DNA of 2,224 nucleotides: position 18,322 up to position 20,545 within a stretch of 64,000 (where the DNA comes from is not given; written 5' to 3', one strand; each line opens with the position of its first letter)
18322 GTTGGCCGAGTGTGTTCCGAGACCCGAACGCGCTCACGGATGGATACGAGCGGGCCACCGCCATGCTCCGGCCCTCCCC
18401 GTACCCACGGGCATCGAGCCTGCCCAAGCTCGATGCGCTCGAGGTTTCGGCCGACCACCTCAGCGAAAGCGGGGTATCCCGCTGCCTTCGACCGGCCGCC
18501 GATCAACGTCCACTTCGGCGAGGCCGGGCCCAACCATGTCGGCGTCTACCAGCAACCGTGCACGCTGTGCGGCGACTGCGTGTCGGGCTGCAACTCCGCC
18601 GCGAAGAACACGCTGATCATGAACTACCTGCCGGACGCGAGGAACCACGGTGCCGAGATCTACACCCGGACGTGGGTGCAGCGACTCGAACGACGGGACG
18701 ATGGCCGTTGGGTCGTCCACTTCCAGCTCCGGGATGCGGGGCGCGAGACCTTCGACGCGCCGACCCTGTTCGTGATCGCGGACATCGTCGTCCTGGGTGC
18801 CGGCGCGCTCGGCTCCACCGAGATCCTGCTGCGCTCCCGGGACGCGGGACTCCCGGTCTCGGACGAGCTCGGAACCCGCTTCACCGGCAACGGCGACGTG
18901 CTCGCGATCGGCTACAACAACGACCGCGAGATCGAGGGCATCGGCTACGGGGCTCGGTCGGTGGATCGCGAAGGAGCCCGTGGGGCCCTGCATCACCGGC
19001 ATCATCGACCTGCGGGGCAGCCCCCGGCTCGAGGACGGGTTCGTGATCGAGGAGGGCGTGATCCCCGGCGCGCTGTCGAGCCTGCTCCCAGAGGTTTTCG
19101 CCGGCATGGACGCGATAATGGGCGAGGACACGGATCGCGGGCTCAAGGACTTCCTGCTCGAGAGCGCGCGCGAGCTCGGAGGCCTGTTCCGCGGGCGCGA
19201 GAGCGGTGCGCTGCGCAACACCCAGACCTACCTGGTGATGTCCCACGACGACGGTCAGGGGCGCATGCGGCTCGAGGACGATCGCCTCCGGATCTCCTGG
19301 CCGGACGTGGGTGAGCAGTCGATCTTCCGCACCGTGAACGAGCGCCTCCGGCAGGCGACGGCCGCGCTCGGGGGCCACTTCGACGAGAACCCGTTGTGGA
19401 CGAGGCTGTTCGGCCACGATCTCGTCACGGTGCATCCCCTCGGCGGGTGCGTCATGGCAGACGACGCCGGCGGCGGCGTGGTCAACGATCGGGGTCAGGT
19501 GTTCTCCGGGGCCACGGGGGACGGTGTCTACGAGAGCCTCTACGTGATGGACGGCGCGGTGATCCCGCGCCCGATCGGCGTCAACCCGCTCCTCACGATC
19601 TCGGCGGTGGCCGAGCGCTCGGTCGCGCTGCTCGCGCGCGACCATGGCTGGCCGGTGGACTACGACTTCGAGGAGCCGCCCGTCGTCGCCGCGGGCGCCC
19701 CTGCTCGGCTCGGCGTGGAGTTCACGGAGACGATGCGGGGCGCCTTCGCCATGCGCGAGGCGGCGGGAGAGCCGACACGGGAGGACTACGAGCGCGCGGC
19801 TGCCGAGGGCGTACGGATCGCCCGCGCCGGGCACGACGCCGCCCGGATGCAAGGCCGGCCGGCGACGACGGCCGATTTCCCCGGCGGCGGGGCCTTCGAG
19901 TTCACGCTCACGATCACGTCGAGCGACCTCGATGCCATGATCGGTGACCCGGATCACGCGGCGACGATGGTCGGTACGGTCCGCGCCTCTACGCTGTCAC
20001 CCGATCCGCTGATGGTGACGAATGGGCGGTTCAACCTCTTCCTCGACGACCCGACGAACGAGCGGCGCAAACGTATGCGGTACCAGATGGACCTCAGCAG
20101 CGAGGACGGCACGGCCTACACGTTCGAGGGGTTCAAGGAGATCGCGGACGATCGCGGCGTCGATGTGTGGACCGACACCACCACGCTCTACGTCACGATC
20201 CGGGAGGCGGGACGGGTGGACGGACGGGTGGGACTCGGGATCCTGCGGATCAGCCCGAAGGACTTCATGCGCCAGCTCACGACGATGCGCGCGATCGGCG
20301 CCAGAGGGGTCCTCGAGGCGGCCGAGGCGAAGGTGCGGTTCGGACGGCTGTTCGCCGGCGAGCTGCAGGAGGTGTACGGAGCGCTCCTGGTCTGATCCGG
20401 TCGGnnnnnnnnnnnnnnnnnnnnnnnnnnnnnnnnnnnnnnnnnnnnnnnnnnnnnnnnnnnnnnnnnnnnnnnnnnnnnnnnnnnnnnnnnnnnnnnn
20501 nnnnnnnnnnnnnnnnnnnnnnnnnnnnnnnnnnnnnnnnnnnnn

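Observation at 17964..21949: Cholesterol-oxidase-like GMC oxidoreductase and patatin-like phospholipase share a 200-aa C-terminal domain, encoded tail to tail 9 bp apart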

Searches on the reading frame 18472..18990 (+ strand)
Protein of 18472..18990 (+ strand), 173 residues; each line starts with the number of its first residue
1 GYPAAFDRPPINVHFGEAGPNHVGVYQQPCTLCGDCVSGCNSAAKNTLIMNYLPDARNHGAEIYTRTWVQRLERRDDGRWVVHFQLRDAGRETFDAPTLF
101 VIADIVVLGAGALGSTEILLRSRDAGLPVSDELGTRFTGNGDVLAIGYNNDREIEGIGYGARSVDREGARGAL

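Call 7: search_protein_families(library=pfam, proteins=[window:18472-18990:+], max_evalue=0.01)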
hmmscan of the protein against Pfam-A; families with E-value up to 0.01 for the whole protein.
window:18472-18990:+ (173 aa): 2 families
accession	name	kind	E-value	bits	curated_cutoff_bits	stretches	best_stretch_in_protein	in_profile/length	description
PF00732.25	GMC_oxred_N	-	2.6e-07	31.1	23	1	30-122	111-200/218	GMC oxidoreductase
PF01266.30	DAO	-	0.00033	20.7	27.9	1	52-118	155-209/353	FAD dependent oxidoreductase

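Call 8: search_protein_families(library=ncbifam, proteins=[window:18472-18990:+], max_evalue=0.01)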
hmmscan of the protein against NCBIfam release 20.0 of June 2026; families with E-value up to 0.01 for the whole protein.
window:18472-18990:+ (173 aa): 4 families
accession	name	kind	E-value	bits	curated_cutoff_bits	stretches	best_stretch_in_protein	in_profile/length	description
NF058674.1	CholsOxChoxAB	equivalog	4e-15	55.3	850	1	24-150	185-316/535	cholesterol oxidase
NF009906.0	PRK13369.1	equivalog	0.00093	17.8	352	1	52-99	161-207/502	glycerol-3-phosphate dehydrogenase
TIGR04542.1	GMC_mycofac_2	equivalog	0.006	15.7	400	1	56-127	168-240/425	mycofactocin system GMC family oxidoreductase MftG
NF008899.0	PRK12266.1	equivalog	0.0068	14.9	360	1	50-97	159-206/508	glycerol-3-phosphate dehydrogenase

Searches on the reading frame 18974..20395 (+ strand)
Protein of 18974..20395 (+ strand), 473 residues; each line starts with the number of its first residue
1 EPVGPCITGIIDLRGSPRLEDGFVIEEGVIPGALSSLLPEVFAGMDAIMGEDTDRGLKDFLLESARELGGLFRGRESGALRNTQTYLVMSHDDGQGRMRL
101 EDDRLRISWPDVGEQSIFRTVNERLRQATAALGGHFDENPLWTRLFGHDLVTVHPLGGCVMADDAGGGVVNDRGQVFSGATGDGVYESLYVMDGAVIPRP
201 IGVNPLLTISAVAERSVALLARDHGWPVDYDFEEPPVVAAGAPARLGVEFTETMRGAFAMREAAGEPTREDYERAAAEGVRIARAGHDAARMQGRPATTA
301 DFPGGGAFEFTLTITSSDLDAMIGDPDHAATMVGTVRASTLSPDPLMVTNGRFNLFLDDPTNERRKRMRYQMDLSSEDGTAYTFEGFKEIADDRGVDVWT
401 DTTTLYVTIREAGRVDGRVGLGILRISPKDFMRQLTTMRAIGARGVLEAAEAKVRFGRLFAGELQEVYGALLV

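Call 7: search_protein_families(library=pfam, proteins=[window:18992-20395:+], max_evalue=0.01)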
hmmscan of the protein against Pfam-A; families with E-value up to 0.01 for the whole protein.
window:18992-20395:+ (467 aa): 1 family
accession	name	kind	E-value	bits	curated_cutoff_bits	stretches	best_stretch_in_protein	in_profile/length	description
PF05199.19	GMC_oxred_C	-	7.1e-11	43.3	24.6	1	145-207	84-139/139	GMC oxidoreductase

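Call 8: search_protein_families(library=ncbifam, proteins=[window:18992-20395:+], max_evalue=0.01)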
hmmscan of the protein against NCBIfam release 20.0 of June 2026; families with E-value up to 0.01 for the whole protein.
window:18992-20395:+ (467 aa): 1 family
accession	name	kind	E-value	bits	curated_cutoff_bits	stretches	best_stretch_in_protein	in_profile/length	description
NF058674.1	CholsOxChoxAB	equivalog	1.2e-12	47.1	850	1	145-213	470-531/535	cholesterol oxidase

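Call 44: search_protein_families(library=padloc, proteins=[window:18974-20395:+], max_evalue=0.01)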
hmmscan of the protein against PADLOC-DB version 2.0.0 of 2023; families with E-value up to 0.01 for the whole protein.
window:18974-20395:+ (473 aa): 0 families
